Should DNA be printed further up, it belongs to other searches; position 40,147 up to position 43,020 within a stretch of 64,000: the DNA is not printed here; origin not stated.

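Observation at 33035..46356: A 13.3-kb, ten-gene operon combining two ABC importers with four surface-anchored proteins of unknown activity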

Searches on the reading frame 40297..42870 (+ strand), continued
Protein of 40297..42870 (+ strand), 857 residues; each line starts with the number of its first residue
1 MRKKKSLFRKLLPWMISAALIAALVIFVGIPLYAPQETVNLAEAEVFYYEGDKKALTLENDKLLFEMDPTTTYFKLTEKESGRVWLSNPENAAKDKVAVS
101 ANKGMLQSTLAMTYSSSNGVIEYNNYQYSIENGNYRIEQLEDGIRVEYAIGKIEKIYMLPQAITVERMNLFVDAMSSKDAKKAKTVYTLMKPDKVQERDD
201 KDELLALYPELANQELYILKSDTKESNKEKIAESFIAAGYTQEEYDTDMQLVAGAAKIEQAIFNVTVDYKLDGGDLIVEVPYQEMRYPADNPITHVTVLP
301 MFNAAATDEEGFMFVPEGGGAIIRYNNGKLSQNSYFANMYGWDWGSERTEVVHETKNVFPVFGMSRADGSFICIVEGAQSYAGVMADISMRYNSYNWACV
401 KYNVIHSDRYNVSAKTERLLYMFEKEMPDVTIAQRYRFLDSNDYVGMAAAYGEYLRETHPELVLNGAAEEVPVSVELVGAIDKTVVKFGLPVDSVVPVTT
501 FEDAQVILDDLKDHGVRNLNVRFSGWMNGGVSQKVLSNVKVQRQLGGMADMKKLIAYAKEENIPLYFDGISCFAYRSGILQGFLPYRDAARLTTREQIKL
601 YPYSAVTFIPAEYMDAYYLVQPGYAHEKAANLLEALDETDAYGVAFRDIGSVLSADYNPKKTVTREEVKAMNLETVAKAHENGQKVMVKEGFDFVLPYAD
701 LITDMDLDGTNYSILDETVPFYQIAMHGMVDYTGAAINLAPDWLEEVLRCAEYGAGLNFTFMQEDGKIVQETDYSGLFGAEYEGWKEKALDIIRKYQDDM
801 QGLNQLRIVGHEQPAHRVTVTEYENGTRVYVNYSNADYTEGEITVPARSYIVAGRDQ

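Call 38: fold_search(model_id=the predicted structure, library=pdb)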
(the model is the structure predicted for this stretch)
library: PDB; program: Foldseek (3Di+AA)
matches with E <= 10: 1221; with E <= 0.001: 319
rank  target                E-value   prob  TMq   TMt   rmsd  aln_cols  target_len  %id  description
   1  5opq_A                3.6e-25  1.00  0.47  0.59   9.6       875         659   15  A 3,6-anhydro-D-galactosidase produced by Zobellia galactanivorans. This is an exo-lytic enzyme that hydrolyzes termin (released 2017-11-29)
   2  5opq_D                7.4e-25  1.00  0.48  0.60   9.3       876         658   14  A 3,6-anhydro-D-galactosidase produced by Zobellia galactanivorans. This is an exo-lytic enzyme that hydrolyzes termin (released 2017-11-29)
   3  8rzk_A                2.4e-24  1.00  0.45  0.56  10.5       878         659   15  The Michaelis complex of ZgGH129 D486N from Zobellia galactanivorans with neo-b/k-oligo-carrageenan tetrasaccharide (b (released 2024-07-31)
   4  5wzq_A                1.2e-19  1.00  0.44  0.58   9.5       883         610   12  Alpha-N-acetylgalactosaminidase NagBb from Bifidobacterium bifidum - quadruple mutant (released 2017-06-07)
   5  5wzp_B                1.9e-19  1.00  0.45  0.60   9.0       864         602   13  Alpha-N-acetylgalactosaminidase NagBb from Bifidobacterium bifidum - ligand free (released 2017-06-07)
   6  5wzn_A                2.6e-19  1.00  0.44  0.58   9.2       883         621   12  Alpha-N-acetylgalactosaminidase NagBb from Bifidobacterium bifidum - GalNAc complex (released 2017-06-07)
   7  5wzr_A                3.0e-19  1.00  0.45  0.59   8.8       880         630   12  Alpha-N-acetylgalactosaminidase NagBb from Bifidobacterium bifidum - Gal-NHAc-DNJ complex (released 2017-06-07)
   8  5wzp_A                1.1e-18  1.00  0.48  0.64   7.8       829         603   12  Alpha-N-acetylgalactosaminidase NagBb from Bifidobacterium bifidum - ligand free (released 2017-06-07)
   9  5wzn_B                3.2e-18  1.00  0.44  0.58   9.3       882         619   12  Alpha-N-acetylgalactosaminidase NagBb from Bifidobacterium bifidum - GalNAc complex (released 2017-06-07)
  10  5wzr_B                4.9e-18  1.00  0.44  0.57   9.4       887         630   12  Alpha-N-acetylgalactosaminidase NagBb from Bifidobacterium bifidum - Gal-NHAc-DNJ complex (released 2017-06-07)
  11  5wzq_B                1.0e-17  1.00  0.46  0.61   8.9       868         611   12  Alpha-N-acetylgalactosaminidase NagBb from Bifidobacterium bifidum - quadruple mutant (released 2017-06-07)
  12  6sh9_B                1.9e-12  1.00  0.40  0.28  11.4       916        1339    9  EngBF DARPin Fusion 4b D12 (released 2019-11-06)
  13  6qep                  2.0e-12  1.00  0.38  0.27  10.9       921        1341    9  EngBF DARPin Fusion 4b H14 (released 2019-11-06)
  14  6qev_B                4.0e-12  1.00  0.38  0.26  11.5       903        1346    9  EngBF DARPin Fusion 4b B6 (released 2019-11-06)
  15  6qfo                  8.8e-12  1.00  0.38  0.26  11.3       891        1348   10  EngBF DARPin Fusion 9b 3G124 (released 2019-11-06)
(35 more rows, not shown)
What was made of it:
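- On CAZy GH129 (and GH129-like DagB group): Foldseek E 3.6e-25 to 5opq and about 1e-19 to 5wzn, TM 0.56-0.64 on the target (call 38). Identity is 12-15% (call 38).
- Closest known: GH101 endo-alpha-N-acetylgalactosaminidases. Same: The Foldseek hit is E ~1e-12 (call 38).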

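Call 39: search_solved_structures(query=A1, max_evalue=10, show_alignments=4)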
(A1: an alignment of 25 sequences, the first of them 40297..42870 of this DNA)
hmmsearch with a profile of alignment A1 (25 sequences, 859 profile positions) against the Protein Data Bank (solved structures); distinct sequences matched with E-value up to 10: 7.
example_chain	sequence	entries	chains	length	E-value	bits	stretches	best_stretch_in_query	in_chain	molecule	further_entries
8rzk_A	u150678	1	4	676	3.6e-09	38.4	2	52-105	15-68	Conserved hypothetical periplasmic protein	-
8rzg_A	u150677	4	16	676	3.7e-09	38.3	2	52-105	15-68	Conserved hypothetical periplasmic protein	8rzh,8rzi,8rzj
5opq_A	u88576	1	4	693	5.2e-09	37.9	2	53-105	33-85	3,6-anhydro-D-galactosidase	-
5wzq_A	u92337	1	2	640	0.0026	19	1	434-563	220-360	Alpha-N-acetylgalactosaminidase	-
5wzn_A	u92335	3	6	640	0.0037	18.5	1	434-563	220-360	Alpha-N-acetylgalactosaminidase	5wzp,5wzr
9doq_C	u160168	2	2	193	0.14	13.3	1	5-71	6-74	Lipopolysaccharide export system protein LptC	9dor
6een_C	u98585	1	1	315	0.33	12.1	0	485-530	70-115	Designer Pentatricopeptide Protein dPPR10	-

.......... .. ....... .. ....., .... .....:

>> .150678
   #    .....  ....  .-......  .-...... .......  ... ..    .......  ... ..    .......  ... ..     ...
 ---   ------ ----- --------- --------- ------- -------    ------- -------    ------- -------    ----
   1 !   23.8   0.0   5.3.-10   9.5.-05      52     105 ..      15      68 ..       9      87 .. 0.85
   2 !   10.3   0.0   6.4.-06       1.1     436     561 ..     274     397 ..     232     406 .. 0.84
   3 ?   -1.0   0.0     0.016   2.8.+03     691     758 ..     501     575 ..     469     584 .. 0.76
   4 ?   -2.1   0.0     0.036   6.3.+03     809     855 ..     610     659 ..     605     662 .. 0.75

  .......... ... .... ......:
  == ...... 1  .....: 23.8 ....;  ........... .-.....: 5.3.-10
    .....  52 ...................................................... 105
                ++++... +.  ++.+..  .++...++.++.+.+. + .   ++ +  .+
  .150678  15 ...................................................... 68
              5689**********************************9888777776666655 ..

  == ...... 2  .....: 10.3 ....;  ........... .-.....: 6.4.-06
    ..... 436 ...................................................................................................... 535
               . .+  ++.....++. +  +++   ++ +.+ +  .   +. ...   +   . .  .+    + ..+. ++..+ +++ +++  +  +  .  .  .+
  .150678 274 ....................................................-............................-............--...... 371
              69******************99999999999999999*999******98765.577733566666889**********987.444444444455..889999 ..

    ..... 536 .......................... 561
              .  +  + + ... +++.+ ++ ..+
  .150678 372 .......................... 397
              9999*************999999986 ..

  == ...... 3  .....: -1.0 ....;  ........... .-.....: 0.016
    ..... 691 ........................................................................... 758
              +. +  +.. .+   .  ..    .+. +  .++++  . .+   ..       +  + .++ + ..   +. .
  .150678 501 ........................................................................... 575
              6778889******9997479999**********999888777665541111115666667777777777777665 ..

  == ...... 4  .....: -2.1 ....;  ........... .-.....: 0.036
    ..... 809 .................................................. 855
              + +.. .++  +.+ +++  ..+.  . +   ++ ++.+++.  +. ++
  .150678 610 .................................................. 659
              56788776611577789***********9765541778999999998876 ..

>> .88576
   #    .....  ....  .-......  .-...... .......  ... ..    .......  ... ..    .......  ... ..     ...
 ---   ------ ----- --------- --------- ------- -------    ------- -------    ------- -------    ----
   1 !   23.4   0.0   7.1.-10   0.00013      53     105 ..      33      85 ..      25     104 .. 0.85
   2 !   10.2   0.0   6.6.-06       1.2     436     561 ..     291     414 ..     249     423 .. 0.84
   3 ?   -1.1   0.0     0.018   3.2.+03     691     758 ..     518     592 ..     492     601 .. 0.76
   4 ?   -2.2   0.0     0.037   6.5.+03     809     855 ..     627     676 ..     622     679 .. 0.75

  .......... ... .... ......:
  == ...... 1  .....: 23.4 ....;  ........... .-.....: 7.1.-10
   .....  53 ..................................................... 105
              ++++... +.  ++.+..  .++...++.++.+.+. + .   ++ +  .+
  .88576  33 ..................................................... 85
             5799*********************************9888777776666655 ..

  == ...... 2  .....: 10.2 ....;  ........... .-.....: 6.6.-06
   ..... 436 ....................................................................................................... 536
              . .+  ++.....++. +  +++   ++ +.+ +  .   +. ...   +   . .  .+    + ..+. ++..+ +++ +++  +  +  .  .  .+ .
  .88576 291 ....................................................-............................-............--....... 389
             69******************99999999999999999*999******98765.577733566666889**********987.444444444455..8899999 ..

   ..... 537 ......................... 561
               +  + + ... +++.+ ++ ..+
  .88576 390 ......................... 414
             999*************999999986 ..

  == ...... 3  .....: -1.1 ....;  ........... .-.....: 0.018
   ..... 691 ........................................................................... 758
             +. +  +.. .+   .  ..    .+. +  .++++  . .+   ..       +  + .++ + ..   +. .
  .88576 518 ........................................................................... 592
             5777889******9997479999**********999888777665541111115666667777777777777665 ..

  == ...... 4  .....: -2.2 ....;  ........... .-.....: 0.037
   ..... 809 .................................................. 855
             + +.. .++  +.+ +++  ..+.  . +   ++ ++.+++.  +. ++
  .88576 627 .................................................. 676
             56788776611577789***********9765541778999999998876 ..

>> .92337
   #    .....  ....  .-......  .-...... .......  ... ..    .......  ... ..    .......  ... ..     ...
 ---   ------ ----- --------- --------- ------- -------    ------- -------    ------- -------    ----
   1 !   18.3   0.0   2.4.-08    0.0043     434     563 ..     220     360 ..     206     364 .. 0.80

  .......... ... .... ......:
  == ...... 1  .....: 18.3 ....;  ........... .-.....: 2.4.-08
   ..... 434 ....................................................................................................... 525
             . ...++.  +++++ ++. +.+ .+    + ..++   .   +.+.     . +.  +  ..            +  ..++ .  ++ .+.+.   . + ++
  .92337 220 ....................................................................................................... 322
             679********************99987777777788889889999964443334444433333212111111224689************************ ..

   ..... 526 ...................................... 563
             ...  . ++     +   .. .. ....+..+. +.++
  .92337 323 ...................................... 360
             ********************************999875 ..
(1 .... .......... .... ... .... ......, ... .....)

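Call 46: search_protein_families(library=pfam, proteins=[L018:9248-11407:+, L018:4534-7494:+, L017:5125-8058:+, L017:9909-11405:+, L017:16654-18159:+, L017:18474-20084:+, L018:3387-4496:+], max_evalue=0.001)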
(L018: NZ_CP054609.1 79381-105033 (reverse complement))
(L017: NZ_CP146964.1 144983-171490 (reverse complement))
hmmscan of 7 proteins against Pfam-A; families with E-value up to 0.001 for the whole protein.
L018:9248-11407:+ (719 aa): 8 families
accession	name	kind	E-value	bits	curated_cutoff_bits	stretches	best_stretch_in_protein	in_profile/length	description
PF01436.27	NHL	-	6.7e-17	61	20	2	130-154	2-26/28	NHL repeat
PF04893.22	Yip1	-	2.4e-09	37.7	28.6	1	526-694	3-171/173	Yip1 domain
PF08450.18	SGL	-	2.4e-09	37.6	26.3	1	97-170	146-224/246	SMP-30/Gluconolactonase/LRE-like region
PF22701.2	Mala_s_1-like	-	2.3e-06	28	27.5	1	86-156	88-156/195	Mal s 1 allergenic protein-like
PF13449.12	Phytase-like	-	6e-06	26.8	27.6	0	92-128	74-110/284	Esterase-like activity of phytase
PF06739.17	SBBP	-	7e-06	26.3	20.5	0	181-196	14-29/38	Beta-propeller repeat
PF17170.10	DUF5128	-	9.8e-06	25.4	22.9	0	87-128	91-134/321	6-bladed beta-propeller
PF25021.1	TEN_NHL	-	0.00014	21.5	27.1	0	128-154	328-354/357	Teneurin NHL domain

L018:4534-7494:+ (986 aa): 2 families
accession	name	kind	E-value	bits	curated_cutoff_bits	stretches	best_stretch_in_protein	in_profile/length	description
PF01547.30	SBP_bac_1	-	1.8e-22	81.1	26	1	584-861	6-307/307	Bacterial extracellular solute-binding protein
PF13416.11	SBP_bac_8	-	2.4e-19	70.6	27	1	593-864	5-253/279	Bacterial extracellular solute-binding protein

L017:5125-8058:+ (977 aa): 2 families
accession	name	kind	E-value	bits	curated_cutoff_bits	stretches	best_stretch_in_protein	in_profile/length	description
PF01547.30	SBP_bac_1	-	2.4e-21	77.5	26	1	602-872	23-306/307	Bacterial extracellular solute-binding protein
PF13416.11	SBP_bac_8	-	1.6e-19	71.2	27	1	617-877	30-254/279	Bacterial extracellular solute-binding protein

L017:9909-11405:+ (498 aa): 3 families
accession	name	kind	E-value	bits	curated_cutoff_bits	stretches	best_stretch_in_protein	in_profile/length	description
PF01436.27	NHL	-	2e-13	50.1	20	1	116-141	1-26/28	NHL repeat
PF08450.18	SGL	-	4e-09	36.9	26.3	1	80-162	145-228/246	SMP-30/Gluconolactonase/LRE-like region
PF17170.10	DUF5128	-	8.1e-08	32.3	22.9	1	310-379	53-122/321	6-bladed beta-propeller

L017:16654-18159:+ (501 aa): 1 family
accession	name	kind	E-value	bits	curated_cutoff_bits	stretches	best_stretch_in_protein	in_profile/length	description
PF01547.30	SBP_bac_1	-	1.2e-12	48.9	26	1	93-358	9-275/307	Bacterial extracellular solute-binding protein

L017:18474-20084:+ (536 aa): 2 families
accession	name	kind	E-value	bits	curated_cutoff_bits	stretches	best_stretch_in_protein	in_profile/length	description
PF13416.11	SBP_bac_8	-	1.5e-12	48.3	27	1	72-396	2-249/279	Bacterial extracellular solute-binding protein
PF01547.30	SBP_bac_1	-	3.4e-10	40.8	26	1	74-395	15-305/307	Bacterial extracellular solute-binding protein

L018:3387-4496:+ (369 aa): 8 families
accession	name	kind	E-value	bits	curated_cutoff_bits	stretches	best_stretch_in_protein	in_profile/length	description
PF00005.33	ABC_tran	-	8.2e-32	111.1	25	1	22-163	2-136/137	ABC transporter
PF17912.7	OB_MalK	-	7.3e-11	43.2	27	1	237-293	1-52/53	MalK OB fold domain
PF08402.16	TOBE_2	-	3.7e-06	27.4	21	1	287-359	1-76/76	TOBE domain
PF13304.12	AAA_21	-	7.6e-05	23.3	27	0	33-57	1-37/304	AAA domain, putative AbiEii toxin, Type IV TA system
PF02463.25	SMC_N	-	0.00015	21.7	40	0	30-207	23-209/220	RecF/RecN/SMC N terminal domain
PF03215.21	Rad17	-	0.00019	21.9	23.8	1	20-78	34-91/186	Rad17 P-loop domain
PF13401.12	AAA_22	-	0.00086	20.1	27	0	30-65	4-33/130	AAA domain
PF13175.12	AAA_15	-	0.00092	19.4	32.1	0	22-83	15-83/374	AAA ATPase domain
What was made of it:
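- On CUT1-type ABC carbohydrate importer (two copies): A MalK-type ATPase is directly upstream of the Paenibacillus cassette (call 46).
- NHL-Yip1 fusions occur (call 46).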

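Call 47: find_encoding_contigs(protein=P0090, flank=10000, max_places=2)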
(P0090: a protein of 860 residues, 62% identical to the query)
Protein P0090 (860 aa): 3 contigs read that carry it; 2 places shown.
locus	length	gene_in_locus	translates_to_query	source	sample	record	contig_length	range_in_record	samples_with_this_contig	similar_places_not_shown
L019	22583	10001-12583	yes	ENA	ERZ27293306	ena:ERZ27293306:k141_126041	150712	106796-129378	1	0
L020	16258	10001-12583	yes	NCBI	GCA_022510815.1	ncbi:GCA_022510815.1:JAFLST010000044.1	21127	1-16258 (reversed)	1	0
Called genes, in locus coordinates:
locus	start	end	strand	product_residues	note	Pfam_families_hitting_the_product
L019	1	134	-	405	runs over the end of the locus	PF00331:Glyco_hydro_10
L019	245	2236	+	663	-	PF22842:Pel9A-like_beta_helix (weak), PF21258:Glyco_hydro_120_ins, PF13229:Beta_helix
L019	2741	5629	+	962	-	PF16990:CBM_35 (faint), PF01547:SBP_bac_1, PF13416:SBP_bac_8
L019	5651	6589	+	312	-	PF00528:BPD_transp_1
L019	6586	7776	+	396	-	PF00528:BPD_transp_1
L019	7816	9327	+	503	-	PF01436:NHL, PF06739:SBBP (faint)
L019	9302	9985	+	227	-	PF04893:Yip1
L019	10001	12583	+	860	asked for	PF18952:DUF5696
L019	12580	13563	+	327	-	PF00528:BPD_transp_1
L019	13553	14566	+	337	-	PF00528:BPD_transp_1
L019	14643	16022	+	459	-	PF01547:SBP_bac_1 (weak)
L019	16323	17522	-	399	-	PF00331:Glyco_hydro_10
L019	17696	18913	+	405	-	PF00150:Cellulase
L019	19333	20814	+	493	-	PF01039:Carboxyl_trans, PF03255:ACCA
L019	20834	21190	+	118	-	PF04277:OAD_gamma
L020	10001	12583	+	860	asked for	PF18952:DUF5696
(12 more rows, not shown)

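Call 48: find_encoding_contigs(protein=P0013, flank=10000, max_places=2)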
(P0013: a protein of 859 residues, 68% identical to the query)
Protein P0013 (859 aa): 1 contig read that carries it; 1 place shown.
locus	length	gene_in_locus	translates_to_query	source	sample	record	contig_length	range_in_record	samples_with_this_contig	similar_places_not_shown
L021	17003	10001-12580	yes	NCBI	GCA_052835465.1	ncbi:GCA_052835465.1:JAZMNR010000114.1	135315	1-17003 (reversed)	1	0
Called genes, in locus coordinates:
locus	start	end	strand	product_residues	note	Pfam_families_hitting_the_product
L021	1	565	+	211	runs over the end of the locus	PF00702:Hydrolase, PF12710:HAD, PF13419:HAD_2, PF13242:Hydrolase_like (weak)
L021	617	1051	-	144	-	PF13291:ACT_4 (faint), PF19571:ACT_8, PF22629:ACT_AHAS_ss (weak), PF01842:ACT (weak)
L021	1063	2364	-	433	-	PF00501:AMP-binding, PF04443:LuxE (weak), PF14535:AMP-binding_C_2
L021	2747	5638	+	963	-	PF01547:SBP_bac_1, PF13416:SBP_bac_8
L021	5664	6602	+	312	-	PF00528:BPD_transp_1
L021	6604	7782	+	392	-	PF00528:BPD_transp_1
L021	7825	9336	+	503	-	PF01436:NHL (weak), PF13432:TPR_16 (faint)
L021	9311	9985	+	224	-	PF04893:Yip1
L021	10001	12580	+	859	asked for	PF18952:DUF5696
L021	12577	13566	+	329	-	PF00528:BPD_transp_1 (weak)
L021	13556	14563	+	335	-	PF00528:BPD_transp_1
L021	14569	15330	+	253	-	PF01261:AP_endonuc_2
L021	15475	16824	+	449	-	PF01547:SBP_bac_1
